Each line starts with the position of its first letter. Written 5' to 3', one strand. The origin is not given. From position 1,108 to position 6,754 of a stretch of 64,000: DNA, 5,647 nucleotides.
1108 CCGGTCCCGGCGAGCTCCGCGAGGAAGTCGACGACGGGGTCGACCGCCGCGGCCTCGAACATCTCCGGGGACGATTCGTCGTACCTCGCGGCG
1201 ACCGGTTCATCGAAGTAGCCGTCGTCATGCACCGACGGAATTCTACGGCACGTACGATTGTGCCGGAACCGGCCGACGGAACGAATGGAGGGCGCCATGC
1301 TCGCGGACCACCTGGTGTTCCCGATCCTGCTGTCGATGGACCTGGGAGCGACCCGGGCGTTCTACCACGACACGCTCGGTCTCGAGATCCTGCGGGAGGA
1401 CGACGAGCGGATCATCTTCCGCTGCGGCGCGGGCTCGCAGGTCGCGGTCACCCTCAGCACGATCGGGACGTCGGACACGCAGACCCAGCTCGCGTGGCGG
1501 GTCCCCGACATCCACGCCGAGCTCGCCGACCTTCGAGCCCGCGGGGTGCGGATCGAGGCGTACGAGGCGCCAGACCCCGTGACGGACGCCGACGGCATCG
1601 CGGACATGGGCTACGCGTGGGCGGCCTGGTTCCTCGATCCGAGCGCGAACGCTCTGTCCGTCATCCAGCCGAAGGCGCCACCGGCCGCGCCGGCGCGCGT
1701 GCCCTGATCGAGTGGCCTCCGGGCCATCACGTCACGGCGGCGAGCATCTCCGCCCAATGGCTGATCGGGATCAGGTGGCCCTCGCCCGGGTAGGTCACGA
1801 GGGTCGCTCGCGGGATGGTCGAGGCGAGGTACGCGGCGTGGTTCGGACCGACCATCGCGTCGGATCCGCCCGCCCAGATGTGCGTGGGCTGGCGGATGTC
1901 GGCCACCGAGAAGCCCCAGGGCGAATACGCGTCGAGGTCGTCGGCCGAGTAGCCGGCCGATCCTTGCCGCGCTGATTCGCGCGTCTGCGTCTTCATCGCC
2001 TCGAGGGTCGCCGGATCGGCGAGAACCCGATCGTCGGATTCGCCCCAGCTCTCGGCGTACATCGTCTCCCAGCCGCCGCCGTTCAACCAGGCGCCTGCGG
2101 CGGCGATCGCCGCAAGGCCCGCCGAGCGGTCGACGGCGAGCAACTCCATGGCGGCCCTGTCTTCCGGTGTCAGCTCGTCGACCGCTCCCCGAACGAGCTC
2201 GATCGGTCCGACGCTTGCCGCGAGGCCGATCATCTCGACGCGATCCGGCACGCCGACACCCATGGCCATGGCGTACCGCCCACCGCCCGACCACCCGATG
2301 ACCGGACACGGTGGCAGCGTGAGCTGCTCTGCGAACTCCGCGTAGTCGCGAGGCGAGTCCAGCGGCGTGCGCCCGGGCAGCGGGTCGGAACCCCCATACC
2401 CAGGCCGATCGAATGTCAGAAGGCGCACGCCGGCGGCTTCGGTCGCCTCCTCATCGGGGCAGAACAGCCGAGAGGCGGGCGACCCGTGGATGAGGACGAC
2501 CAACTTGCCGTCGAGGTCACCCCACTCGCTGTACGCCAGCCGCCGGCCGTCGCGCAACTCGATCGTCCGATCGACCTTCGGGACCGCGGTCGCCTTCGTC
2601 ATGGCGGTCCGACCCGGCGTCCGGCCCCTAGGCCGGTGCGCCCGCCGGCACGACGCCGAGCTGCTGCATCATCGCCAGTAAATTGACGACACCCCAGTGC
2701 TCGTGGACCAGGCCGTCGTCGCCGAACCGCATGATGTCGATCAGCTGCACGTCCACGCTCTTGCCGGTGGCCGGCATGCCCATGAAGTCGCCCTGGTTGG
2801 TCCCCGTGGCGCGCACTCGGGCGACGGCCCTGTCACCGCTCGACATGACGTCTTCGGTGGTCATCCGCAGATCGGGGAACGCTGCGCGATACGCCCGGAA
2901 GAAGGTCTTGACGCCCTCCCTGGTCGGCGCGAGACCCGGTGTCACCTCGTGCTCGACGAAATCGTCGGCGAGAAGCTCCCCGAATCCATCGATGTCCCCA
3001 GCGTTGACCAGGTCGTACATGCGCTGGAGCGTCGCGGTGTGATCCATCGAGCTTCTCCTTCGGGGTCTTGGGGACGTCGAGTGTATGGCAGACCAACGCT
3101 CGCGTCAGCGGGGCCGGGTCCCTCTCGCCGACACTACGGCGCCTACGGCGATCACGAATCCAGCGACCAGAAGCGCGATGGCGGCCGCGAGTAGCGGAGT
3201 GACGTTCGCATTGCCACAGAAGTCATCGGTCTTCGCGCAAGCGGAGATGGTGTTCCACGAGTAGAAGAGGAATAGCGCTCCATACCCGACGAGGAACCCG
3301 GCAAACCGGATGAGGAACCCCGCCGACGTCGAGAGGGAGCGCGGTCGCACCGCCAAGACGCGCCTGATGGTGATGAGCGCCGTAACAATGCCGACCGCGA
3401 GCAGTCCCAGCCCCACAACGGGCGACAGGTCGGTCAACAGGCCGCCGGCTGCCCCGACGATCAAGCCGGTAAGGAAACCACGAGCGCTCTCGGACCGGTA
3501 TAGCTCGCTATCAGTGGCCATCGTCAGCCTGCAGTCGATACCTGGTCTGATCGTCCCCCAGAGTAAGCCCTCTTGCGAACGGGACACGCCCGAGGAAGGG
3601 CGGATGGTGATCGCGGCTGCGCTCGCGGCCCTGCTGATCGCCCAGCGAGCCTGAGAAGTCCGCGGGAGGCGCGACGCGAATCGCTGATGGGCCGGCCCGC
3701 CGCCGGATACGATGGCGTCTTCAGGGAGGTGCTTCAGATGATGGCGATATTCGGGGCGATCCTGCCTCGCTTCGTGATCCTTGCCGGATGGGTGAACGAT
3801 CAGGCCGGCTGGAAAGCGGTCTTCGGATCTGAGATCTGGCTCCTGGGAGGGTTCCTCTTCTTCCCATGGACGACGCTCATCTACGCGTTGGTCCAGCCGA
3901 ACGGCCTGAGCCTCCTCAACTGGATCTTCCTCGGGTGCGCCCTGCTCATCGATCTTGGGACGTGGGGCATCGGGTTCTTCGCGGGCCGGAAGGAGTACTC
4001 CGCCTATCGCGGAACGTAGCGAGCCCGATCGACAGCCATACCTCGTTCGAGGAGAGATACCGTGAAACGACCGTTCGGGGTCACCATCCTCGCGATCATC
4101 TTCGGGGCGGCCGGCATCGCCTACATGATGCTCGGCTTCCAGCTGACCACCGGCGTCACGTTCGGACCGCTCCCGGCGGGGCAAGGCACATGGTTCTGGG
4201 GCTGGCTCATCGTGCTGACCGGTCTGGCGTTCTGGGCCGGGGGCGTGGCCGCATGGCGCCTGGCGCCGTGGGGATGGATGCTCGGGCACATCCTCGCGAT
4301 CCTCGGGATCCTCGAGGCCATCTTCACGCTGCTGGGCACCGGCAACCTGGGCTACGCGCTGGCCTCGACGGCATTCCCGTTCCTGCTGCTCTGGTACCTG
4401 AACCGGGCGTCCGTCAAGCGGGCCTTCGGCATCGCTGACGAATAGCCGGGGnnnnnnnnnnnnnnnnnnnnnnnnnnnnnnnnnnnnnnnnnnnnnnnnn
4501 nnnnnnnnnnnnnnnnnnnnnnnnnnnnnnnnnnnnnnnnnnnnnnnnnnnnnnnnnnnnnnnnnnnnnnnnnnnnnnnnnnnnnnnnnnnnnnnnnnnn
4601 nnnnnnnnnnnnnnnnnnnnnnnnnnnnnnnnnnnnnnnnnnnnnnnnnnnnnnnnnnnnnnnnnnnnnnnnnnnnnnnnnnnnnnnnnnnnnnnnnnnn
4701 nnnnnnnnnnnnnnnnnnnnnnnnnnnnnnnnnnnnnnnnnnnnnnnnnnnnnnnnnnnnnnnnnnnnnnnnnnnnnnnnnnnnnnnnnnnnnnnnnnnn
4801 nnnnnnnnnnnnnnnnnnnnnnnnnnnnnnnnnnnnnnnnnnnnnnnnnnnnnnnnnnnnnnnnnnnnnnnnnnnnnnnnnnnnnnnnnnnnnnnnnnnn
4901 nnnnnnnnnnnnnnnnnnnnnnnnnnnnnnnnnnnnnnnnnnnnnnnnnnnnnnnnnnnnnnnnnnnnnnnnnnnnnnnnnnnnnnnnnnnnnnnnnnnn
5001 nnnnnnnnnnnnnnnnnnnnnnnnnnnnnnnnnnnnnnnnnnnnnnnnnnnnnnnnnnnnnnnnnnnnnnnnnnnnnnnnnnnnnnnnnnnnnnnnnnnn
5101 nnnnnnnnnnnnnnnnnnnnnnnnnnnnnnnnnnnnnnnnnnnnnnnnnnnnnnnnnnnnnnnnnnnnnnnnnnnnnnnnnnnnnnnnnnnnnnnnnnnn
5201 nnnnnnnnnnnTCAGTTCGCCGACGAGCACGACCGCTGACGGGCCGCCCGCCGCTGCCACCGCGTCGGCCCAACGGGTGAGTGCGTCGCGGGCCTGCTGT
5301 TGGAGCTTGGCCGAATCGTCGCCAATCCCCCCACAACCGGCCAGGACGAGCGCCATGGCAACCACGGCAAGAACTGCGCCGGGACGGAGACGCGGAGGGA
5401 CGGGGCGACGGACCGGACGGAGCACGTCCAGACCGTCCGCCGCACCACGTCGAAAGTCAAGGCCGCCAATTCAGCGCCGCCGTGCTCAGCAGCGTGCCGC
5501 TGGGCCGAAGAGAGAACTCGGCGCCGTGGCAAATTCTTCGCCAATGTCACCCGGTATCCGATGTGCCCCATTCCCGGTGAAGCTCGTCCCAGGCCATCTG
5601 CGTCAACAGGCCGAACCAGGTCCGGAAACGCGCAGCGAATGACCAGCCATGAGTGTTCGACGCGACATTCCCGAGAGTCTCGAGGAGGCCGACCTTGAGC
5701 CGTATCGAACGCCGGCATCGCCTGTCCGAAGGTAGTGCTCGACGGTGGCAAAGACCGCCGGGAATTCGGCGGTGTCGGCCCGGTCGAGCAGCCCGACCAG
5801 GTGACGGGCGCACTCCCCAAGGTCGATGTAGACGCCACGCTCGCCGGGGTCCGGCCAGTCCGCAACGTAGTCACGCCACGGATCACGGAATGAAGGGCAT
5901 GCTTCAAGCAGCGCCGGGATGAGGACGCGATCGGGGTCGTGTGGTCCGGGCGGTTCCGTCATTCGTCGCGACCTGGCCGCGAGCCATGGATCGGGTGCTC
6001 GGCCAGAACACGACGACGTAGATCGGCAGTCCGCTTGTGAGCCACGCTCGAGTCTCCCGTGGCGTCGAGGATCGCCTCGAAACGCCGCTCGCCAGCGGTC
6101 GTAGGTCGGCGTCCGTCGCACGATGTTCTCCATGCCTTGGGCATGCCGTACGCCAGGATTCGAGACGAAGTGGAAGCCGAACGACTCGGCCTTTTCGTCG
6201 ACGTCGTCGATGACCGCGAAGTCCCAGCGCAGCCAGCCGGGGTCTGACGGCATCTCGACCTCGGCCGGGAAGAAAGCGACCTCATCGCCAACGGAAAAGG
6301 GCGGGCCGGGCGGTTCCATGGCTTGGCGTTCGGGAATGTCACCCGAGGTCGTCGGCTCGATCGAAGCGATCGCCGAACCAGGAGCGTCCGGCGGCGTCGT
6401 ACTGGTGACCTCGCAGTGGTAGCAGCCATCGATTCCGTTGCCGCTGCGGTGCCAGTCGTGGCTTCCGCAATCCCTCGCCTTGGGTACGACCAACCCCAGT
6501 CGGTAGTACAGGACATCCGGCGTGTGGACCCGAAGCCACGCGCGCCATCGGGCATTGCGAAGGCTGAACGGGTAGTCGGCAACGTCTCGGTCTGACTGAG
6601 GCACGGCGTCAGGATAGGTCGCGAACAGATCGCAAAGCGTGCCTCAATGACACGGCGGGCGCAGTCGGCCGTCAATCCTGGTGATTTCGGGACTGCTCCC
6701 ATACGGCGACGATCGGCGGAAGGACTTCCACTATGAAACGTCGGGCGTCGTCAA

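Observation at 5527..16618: Localised array of about 21 same-orientation 28-bp repeats partitioning 11 kb into short gene modules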

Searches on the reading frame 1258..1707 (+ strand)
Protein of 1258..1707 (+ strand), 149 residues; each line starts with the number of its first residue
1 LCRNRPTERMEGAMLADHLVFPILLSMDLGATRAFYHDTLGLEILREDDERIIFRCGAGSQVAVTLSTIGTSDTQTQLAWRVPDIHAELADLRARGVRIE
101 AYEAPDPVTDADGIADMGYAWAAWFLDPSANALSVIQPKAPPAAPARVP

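Call 13: search_protein_families(library=pfam, max_evalue=0.001, proteins=[window:1258-1707:+])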
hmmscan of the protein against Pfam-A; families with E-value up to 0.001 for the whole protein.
window:1258-1707:+ (149 aa): 2 families
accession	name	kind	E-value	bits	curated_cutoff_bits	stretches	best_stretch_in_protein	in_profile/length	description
PF00903.31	Glyoxalase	-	8.9e-06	26.5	20.6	1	18-132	4-118/121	Glyoxalase/Bleomycin resistance protein/Dioxygenase superfamily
PF22677.2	Ble-like_N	-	0.00064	19.9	24.5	0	19-46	2-29/41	Bleomycin resistance protein-like N-terminal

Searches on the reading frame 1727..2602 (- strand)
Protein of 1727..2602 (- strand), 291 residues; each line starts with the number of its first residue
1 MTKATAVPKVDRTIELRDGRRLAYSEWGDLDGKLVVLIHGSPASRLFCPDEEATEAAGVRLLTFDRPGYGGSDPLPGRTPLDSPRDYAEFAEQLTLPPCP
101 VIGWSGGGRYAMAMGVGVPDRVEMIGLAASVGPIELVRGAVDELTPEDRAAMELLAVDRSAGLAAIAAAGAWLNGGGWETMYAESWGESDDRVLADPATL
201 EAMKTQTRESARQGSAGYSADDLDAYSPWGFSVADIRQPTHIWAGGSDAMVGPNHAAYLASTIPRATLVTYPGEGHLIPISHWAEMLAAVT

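Call 13: search_protein_families(library=pfam, max_evalue=0.001, proteins=[window:1727-2602:-])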
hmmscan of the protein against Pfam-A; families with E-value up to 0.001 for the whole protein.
window:1727-2602:- (291 aa): 3 families
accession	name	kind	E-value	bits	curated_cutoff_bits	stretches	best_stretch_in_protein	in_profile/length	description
PF00561.26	Abhydrolase_1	-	2.6e-16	60.5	25.8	1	34-281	2-243/245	alpha/beta hydrolase fold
PF12697.13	Abhydrolase_6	-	3.8e-15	57.6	26.3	1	35-288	1-216/217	Alpha/beta hydrolase family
PF12146.15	Hydrolase_4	-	1.5e-07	31.4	27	1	34-278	6-234/239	Serine aminopeptidase, S33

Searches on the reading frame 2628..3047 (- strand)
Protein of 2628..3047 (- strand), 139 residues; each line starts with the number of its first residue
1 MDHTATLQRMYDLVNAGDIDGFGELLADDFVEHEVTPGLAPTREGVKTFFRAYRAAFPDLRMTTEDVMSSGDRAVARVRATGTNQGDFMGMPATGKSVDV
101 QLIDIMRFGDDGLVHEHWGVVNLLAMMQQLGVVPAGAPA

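Call 13: search_protein_families(library=pfam, max_evalue=0.001, proteins=[window:2628-3047:-])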
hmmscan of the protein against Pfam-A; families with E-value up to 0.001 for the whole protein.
window:2628-3047:- (139 aa): 3 families
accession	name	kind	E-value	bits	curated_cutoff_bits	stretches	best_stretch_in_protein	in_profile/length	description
PF07366.18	SnoaL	-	5.1e-36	123.7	28.4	1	7-130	4-126/126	SnoaL-like polyketide cyclase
PF12680.13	SnoaL_2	-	2.2e-24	86.4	27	1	8-117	2-102/102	SnoaL-like domain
PF14534.12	DUF4440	-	4.3e-08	34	25.2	1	6-99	4-96/107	Domain of unknown function (DUF4440)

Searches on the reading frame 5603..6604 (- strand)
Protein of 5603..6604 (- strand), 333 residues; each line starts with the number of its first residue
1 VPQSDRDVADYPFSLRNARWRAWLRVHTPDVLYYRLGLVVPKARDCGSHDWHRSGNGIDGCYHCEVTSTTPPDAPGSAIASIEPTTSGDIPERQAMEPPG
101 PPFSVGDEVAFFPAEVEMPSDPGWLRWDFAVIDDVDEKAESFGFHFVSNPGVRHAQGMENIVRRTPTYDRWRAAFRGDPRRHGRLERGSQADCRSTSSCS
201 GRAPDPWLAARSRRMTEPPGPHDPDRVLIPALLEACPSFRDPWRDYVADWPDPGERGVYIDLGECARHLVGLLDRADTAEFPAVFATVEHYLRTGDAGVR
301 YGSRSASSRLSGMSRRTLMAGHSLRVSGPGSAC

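Call 11: search_protein_families(library=pfam, max_evalue=0.01, proteins=[window:5603-6604:-])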
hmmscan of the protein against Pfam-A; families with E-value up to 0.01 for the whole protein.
window:5603-6604:- (333 aa): 1 family
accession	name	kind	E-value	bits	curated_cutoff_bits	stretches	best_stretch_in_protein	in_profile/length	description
PF24722.1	DUF7674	-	2.5e-07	31.2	27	1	230-301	2-69/111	Domain of unknown function (DUF7674)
